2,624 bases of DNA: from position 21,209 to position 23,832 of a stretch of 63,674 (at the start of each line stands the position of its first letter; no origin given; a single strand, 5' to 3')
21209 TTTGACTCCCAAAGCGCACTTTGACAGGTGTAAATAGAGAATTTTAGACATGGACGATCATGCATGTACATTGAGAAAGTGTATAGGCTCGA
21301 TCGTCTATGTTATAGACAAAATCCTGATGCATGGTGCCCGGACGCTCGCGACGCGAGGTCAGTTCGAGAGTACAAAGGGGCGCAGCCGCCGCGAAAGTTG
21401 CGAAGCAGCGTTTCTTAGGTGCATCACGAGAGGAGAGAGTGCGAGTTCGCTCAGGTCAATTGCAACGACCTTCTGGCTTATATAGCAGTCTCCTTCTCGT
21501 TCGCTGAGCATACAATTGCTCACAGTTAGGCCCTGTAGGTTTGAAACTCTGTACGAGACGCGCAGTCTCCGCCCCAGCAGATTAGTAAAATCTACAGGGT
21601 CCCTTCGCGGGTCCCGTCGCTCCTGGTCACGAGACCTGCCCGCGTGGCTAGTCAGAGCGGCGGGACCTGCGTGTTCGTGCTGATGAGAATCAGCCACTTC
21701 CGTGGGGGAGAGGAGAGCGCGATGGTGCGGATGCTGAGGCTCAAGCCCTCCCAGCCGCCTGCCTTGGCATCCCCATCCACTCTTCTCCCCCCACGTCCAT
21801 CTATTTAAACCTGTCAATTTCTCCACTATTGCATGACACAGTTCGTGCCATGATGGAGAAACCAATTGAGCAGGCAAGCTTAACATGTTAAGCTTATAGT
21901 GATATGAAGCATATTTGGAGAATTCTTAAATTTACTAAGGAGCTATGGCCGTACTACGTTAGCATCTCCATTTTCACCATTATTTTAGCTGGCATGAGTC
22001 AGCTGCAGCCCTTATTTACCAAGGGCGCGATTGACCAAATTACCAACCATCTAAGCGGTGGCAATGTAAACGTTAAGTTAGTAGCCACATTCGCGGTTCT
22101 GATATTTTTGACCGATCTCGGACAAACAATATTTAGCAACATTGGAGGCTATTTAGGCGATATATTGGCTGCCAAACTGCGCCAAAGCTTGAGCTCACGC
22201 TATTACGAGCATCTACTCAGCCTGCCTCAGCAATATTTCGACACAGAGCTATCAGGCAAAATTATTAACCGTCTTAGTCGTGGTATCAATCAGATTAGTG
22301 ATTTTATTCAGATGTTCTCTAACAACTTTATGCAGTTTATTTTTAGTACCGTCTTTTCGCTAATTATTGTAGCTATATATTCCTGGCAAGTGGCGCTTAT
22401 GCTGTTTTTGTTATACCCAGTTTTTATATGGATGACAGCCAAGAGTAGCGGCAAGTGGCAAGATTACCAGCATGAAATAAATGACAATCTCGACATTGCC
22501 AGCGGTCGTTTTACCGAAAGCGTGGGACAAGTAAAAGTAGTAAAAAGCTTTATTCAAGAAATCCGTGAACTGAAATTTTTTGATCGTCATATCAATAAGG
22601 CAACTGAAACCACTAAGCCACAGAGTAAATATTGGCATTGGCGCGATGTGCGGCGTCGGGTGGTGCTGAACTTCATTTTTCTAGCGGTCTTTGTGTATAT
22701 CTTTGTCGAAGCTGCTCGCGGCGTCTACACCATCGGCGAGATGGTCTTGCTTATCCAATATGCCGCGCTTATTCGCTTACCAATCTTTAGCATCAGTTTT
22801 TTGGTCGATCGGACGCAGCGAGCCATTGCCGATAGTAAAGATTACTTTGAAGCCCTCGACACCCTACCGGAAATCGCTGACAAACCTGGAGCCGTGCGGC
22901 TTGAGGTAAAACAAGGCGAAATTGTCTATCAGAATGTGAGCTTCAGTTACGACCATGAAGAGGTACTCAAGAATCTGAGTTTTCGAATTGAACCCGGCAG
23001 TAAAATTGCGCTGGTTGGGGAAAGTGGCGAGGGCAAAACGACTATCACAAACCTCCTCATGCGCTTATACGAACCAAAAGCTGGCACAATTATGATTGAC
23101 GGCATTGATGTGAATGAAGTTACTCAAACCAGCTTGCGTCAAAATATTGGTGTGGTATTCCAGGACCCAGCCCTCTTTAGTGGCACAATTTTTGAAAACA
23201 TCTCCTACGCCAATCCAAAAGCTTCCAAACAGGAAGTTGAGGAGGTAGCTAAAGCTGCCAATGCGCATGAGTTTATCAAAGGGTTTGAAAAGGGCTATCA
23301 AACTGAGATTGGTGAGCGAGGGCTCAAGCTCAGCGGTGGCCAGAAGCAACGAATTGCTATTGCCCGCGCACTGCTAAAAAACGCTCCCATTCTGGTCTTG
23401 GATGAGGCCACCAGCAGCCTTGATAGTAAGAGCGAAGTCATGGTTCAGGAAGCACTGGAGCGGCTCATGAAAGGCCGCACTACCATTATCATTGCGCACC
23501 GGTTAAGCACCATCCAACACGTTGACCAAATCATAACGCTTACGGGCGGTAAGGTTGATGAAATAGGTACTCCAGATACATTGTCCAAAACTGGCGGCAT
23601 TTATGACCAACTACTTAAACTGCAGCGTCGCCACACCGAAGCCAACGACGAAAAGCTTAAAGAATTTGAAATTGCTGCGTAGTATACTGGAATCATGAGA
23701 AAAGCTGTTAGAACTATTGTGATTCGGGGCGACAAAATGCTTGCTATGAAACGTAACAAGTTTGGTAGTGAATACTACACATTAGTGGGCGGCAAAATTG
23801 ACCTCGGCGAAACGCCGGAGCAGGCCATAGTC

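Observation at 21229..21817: GC-rich, helix-dense ~0.59 kb non-coding island flanked by inverted repeats: unassigned large structured RNA or MITE-like insertion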

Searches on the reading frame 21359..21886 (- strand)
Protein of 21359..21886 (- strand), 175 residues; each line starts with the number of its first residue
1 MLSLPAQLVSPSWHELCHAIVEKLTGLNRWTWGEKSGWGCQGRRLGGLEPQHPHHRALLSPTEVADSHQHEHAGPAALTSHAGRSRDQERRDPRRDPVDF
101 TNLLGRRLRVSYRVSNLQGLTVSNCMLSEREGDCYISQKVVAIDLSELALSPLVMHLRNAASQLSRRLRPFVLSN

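Call 12: search_protein_families(library=pfam, proteins=[window:21359-21886:-], max_evalue=0.01)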
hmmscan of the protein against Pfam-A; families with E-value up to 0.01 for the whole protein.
window:21359-21886:- (175 aa): 0 families

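Call 47: find_homologous_proteins(query=window:21359-21886:-, max_evalue=0.01)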
Query window:21359-21886:- (175 aa): 1 proteins with E <= 0.01 among 328 candidates.
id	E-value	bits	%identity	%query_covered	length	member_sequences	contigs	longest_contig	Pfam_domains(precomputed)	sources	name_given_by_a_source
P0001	1.2e-113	395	100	100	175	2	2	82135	-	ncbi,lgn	-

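Call 51: search_protein_families(library=ncbifam, proteins=[window:21359-21886:-], max_evalue=0.1)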
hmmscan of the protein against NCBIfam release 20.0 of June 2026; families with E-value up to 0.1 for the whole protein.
window:21359-21886:- (175 aa): 0 families

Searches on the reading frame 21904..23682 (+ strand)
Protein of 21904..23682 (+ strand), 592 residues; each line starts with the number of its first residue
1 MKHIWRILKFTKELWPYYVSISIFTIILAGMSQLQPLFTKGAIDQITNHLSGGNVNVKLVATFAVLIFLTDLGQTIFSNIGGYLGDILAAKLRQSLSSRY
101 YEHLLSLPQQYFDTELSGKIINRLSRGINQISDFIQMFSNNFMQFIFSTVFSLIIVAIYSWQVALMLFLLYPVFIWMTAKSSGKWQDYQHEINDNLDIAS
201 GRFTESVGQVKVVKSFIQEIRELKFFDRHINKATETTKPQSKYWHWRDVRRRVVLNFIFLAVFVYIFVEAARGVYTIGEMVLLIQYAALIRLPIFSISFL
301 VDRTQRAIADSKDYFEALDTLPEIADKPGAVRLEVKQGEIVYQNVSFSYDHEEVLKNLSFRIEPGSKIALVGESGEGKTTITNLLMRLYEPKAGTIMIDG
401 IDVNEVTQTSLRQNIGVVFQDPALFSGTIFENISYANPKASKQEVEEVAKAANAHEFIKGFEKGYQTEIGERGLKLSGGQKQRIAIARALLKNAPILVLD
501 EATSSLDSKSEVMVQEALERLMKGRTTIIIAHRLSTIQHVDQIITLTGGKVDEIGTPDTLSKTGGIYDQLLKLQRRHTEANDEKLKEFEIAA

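Call 12: search_protein_families(library=pfam, proteins=[window:21904-23682:+], max_evalue=0.01)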
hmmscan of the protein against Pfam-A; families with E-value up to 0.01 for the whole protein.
window:21904-23682:+ (592 aa): 5 families
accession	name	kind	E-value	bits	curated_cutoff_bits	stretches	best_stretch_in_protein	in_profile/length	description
PF00664.28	ABC_membrane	-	1e-37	130.8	28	1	23-291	6-271/274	ABC transporter transmembrane region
PF00005.33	ABC_tran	-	8.3e-37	127.3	25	1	355-504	1-137/137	ABC transporter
PF02463.25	SMC_N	-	9.7e-08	32.1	40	1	363-547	135-212/220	RecF/RecN/SMC N terminal domain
PF13401.12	AAA_22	-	9.6e-05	23.1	27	1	368-519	8-102/130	AAA domain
PF03193.22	RsgA_GTPase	-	0.0042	17.4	30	0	337-387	79-128/174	RsgA GTPase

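Call 13: find_encoding_contigs(protein=window:21904-23682:+, flank=10000, max_places=10)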
Protein window:21904-23682:+ (592 aa): 1 contig read that carries it; 1 place shown.
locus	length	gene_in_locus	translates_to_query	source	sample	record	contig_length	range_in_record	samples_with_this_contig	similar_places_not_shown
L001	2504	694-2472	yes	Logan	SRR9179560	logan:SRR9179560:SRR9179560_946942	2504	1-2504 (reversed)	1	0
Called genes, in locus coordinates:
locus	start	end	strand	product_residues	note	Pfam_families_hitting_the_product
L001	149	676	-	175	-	-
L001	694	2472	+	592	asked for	PF00664:ABC_membrane, PF02463:SMC_N, PF00005:ABC_tran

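Call 85: search_protein_families(library=padloc, proteins=[window:21904-23682:+], max_evalue=0.01)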
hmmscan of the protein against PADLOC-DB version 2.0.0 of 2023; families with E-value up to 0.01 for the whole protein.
window:21904-23682:+ (592 aa): 4 families
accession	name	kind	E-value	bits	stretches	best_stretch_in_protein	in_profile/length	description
PDLC04135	mad3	-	3e-31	107.3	2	429-554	222-350/374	mads_3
PDLC04140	mad8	-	1.5e-08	32.5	1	350-544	12-242/314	mads_8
PDLC04893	PDC-S06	-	6.6e-05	19.5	1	494-548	646-699/862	-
PDLC02979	AriA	-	0.0072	14.2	0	367-453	25-116/373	-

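Call 89: find_homologous_proteins(query=window:21904-23682:+, max_evalue=1e-100)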
Query window:21904-23682:+ (592 aa): 4604 proteins with E <= 1e-100 among 8000 candidates; the best 120 are listed.
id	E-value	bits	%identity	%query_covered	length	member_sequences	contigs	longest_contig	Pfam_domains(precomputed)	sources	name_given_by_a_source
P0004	0.0e+0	1303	100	100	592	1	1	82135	PF00005.34,PF02463.26,PF00664.29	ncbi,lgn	-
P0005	0.0e+0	1121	85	100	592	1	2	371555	PF00005.34,PF02463.26,PF00664.29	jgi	jgi:ATP-binding cassette subfamily B protein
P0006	0.0e+0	1068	81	100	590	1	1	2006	PF00005.34,PF13401.13,PF02463.26,PF00664.29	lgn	-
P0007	0.0e+0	1018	78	100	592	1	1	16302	PF00005.34,PF02463.26,PF00664.29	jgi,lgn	jgi:ATP-binding cassette subfamily B protein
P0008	0.0e+0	1013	77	100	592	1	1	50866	PF00005.34,PF02463.26,PF00664.29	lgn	-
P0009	5.2e-298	1007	76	100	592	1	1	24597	PF00005.34,PF02463.26,PF00664.29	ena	-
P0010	2.3e-296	1002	77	100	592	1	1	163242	PF00005.34,PF02463.26,PF00664.29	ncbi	-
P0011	2.3e-296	1002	75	100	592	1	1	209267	PF00005.34,PF02463.26,PF00664.29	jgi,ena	-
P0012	2.1e-295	999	75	100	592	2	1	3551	PF00005.34,PF02463.26,PF00664.29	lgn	-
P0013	8.7e-295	997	75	100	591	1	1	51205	PF00005.34,PF02463.26,PF00664.29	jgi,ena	-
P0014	8.0e-293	990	75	100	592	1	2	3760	PF00005.34,PF02463.26,PF00664.29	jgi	-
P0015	1.7e-292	989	75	100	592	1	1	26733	PF00005.34,PF02463.26,PF00664.29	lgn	-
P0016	2.1e-292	989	75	100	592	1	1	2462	PF00005.34,PF02463.26,PF00664.29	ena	-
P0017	2.4e-291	985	74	100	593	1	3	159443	PF00005.34,PF02463.26,PF00664.29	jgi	jgi:ATP-binding cassette subfamily B protein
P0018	1.0e-290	983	74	100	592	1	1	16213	PF00005.34,PF02463.26,PF00664.29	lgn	-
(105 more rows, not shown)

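Call 90: find_encoding_contigs(protein=P0005, flank=6000, max_places=3)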
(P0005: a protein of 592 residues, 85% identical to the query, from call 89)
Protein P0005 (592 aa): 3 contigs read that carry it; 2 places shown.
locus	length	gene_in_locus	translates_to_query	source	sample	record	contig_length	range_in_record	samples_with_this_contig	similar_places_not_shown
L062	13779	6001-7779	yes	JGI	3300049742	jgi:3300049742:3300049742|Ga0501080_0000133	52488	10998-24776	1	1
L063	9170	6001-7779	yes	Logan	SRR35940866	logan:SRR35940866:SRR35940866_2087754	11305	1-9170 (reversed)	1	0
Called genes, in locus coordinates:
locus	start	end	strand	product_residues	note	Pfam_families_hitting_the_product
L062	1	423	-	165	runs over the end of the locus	PF04461:YajQ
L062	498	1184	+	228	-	-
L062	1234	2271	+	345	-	PF02912:Phe_tRNA-synt_N (weak), PF01409:tRNA-synt_2d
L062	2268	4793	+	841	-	PF01588:tRNA_bind, PF03483:B3_4, PF03484:B5, PF17759:tRNA_synthFbeta, PF03147:FDX-ACB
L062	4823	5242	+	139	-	-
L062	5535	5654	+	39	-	-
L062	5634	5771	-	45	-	-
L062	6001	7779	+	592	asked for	PF00664:ABC_membrane, PF02463:SMC_N, PF00005:ABC_tran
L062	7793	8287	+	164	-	PF00293:NUDIX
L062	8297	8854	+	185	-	PF00254:FKBP_C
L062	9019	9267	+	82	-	PF00462:Glutaredoxin, PF13417:GST_N_3 (weak)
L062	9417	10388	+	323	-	PF00890:FAD_binding_2 (faint), PF01946:Thi4 (faint), PF07992:Pyr_redox_2, PF13738:Pyr_redox_3, PF00070:Pyr_redox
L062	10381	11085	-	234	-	PF00175:NAD_binding_1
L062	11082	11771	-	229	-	PF03009:GDPD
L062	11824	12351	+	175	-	PF00719:Pyrophosphatase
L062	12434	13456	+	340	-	PF00044:Gp_dh_N, PF02800:Gp_dh_C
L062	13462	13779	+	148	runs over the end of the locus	PF02502:LacAB_rpiB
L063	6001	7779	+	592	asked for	PF00664:ABC_membrane, PF02463:SMC_N, PF00005:ABC_tran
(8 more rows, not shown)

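Call 91: find_encoding_contigs(protein=P0006, flank=6000, max_places=3)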
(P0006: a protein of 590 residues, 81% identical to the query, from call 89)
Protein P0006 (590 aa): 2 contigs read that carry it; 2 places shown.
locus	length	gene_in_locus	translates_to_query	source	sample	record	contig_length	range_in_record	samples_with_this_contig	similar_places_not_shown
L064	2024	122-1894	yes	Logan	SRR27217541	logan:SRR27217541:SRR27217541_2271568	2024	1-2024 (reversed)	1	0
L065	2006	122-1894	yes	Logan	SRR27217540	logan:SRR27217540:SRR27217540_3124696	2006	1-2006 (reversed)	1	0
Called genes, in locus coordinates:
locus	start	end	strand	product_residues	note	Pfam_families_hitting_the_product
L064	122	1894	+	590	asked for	PF00664:ABC_membrane, PF02463:SMC_N (weak), PF13401:AAA_22 (faint), PF00005:ABC_tran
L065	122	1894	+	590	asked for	PF00664:ABC_membrane, PF02463:SMC_N (weak), PF13401:AAA_22 (faint), PF00005:ABC_tran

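Call 92: find_encoding_contigs(protein=P0007, flank=6000, max_places=3)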
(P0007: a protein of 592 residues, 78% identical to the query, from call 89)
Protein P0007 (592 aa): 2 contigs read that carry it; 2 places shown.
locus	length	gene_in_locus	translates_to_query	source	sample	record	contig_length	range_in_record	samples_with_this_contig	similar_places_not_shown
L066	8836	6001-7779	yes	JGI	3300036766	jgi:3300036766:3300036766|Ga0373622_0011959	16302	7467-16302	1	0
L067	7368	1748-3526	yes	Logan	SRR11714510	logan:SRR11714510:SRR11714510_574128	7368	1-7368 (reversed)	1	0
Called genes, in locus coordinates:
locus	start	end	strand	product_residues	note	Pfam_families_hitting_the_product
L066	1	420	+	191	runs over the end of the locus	-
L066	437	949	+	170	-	-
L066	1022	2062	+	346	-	PF02912:Phe_tRNA-synt_N (weak), PF01409:tRNA-synt_2d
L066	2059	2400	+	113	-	PF18924:DUF5674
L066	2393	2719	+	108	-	-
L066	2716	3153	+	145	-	-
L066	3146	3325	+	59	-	-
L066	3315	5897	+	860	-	PF01588:tRNA_bind, PF03483:B3_4, PF03484:B5, PF17759:tRNA_synthFbeta, PF03147:FDX-ACB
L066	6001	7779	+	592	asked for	PF00664:ABC_membrane, PF00005:ABC_tran, PF02463:SMC_N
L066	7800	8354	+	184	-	PF00254:FKBP_C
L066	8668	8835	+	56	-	?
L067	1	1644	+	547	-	?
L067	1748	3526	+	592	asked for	PF00664:ABC_membrane, PF00005:ABC_tran, PF02463:SMC_N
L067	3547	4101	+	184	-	PF00254:FKBP_C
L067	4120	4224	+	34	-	-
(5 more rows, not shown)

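Call 93: find_encoding_contigs(protein=P0008, flank=6000, max_places=3)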
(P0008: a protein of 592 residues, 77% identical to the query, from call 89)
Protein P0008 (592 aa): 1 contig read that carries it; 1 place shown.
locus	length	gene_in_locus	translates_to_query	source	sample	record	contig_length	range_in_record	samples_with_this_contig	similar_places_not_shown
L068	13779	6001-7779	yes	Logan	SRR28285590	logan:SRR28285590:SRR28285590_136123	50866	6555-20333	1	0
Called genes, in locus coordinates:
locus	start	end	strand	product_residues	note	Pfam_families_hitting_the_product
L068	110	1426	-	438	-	PF22422:MGH1-like_GH, PF01204:Trehalase, PF03200:Glyco_hydro_63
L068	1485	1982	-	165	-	PF04461:YajQ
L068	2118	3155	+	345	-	PF01409:tRNA-synt_2d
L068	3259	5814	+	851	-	PF01588:tRNA_bind, PF03483:B3_4, PF03484:B5, PF17759:tRNA_synthFbeta, PF03147:FDX-ACB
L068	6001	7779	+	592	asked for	PF00664:ABC_membrane, PF02463:SMC_N, PF00005:ABC_tran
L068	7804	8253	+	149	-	PF00293:NUDIX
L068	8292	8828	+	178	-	PF00254:FKBP_C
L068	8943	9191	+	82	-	PF00462:Glutaredoxin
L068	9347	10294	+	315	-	PF00890:FAD_binding_2 (faint), PF01266:DAO (faint), PF03486:HI0933_like (faint), PF07992:Pyr_redox_2, PF13738:Pyr_redox_3, PF00070:Pyr_redox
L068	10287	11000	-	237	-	PF00175:NAD_binding_1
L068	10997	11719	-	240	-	PF03009:GDPD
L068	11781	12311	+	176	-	PF00719:Pyrophosphatase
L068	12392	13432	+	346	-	PF00044:Gp_dh_N, PF02800:Gp_dh_C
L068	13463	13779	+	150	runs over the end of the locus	PF02502:LacAB_rpiB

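Call 101: find_encoding_contigs(protein=P0009, flank=3500, max_places=2)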
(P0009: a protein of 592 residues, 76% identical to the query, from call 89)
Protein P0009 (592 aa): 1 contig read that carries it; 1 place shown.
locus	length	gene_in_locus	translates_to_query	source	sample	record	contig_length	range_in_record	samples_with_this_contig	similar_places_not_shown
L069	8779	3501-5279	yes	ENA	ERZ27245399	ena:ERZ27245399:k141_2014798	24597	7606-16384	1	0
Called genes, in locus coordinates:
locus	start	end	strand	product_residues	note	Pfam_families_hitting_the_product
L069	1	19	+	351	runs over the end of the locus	PF02912:Phe_tRNA-synt_N, PF01409:tRNA-synt_2d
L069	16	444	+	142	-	-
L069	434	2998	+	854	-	-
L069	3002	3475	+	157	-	PF00293:NUDIX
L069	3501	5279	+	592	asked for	PF00664:ABC_membrane, PF02463:SMC_N (weak), PF00005:ABC_tran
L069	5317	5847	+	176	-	PF00254:FKBP_C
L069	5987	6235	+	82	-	PF00462:Glutaredoxin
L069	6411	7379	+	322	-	PF00890:FAD_binding_2 (faint), PF07992:Pyr_redox_2, PF13738:Pyr_redox_3, PF00070:Pyr_redox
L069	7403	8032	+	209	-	-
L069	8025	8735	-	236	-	PF00175:NAD_binding_1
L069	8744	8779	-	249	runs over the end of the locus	PF03009:GDPD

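Call 102: find_encoding_contigs(protein=P0011, flank=3500, max_places=2)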
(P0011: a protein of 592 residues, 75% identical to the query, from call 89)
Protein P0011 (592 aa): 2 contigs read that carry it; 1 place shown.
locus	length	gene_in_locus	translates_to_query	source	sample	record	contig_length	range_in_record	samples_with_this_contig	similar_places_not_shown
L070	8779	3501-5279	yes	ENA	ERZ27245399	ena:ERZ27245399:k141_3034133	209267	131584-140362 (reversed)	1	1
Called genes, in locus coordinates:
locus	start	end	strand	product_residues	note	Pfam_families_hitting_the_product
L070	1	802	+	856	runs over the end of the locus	PF01588:tRNA_bind, PF03483:B3_4, PF03484:B5, PF17759:tRNA_synthFbeta, PF03147:FDX-ACB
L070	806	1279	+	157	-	PF00293:NUDIX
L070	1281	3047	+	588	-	-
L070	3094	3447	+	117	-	-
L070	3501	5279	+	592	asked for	PF00664:ABC_membrane, PF02463:SMC_N (weak), PF00005:ABC_tran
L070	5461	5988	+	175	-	PF00254:FKBP_C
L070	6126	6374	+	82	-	PF00462:Glutaredoxin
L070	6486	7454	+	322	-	PF00890:FAD_binding_2 (faint), PF07992:Pyr_redox_2, PF13738:Pyr_redox_3, PF00070:Pyr_redox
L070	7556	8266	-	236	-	PF00175:NAD_binding_1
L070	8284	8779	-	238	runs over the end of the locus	PF03009:GDPD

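Call 103: find_encoding_contigs(protein=P0013, flank=3500, max_places=2)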
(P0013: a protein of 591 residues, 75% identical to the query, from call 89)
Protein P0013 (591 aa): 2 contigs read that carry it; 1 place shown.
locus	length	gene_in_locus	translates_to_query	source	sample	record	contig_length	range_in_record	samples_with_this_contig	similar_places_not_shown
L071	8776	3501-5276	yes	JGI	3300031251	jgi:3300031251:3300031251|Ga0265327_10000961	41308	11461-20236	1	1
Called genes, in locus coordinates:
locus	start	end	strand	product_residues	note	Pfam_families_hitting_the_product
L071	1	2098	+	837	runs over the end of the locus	PF01588:tRNA_bind, PF03483:B3_4, PF03484:B5, PF17759:tRNA_synthFbeta, PF03147:FDX-ACB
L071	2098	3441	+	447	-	PF04280:Tim44 (weak), PF11335:DUF3137 (weak)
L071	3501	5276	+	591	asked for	PF00664:ABC_membrane, PF00005:ABC_tran, PF02463:SMC_N (weak)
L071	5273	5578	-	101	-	-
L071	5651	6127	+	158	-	PF00293:NUDIX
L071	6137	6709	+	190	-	PF00254:FKBP_C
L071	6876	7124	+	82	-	PF00462:Glutaredoxin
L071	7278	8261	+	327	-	PF07992:Pyr_redox_2, PF13738:Pyr_redox_3, PF00070:Pyr_redox (weak)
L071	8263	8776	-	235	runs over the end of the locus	PF00175:NAD_binding_1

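Call 104: find_encoding_contigs(protein=P0015, flank=3500, max_places=2)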
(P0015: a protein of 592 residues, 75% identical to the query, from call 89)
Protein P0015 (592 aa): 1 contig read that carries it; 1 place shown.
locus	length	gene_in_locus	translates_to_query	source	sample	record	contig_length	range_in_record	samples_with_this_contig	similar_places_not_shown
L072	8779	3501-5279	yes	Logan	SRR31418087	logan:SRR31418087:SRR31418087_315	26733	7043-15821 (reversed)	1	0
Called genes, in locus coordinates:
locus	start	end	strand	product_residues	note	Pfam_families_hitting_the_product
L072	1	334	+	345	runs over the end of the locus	PF02912:Phe_tRNA-synt_N (weak), PF01409:tRNA-synt_2d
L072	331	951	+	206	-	PF00657:Lipase_GDSL, PF13472:Lipase_GDSL_2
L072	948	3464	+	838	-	PF01588:tRNA_bind, PF03483:B3_4, PF03484:B5, PF17759:tRNA_synthFbeta, PF03147:FDX-ACB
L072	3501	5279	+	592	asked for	PF00664:ABC_membrane, PF00005:ABC_tran, PF02463:SMC_N (weak)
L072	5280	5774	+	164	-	PF00293:NUDIX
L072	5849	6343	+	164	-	PF00254:FKBP_C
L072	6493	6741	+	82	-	PF00462:Glutaredoxin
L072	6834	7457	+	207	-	PF01266:DAO (faint), PF03486:HI0933_like (faint), PF07992:Pyr_redox_2, PF13434:Lys_Orn_oxgnase (faint), PF13738:Pyr_redox_3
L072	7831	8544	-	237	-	PF00175:NAD_binding_1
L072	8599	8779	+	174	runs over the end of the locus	PF00719:Pyrophosphatase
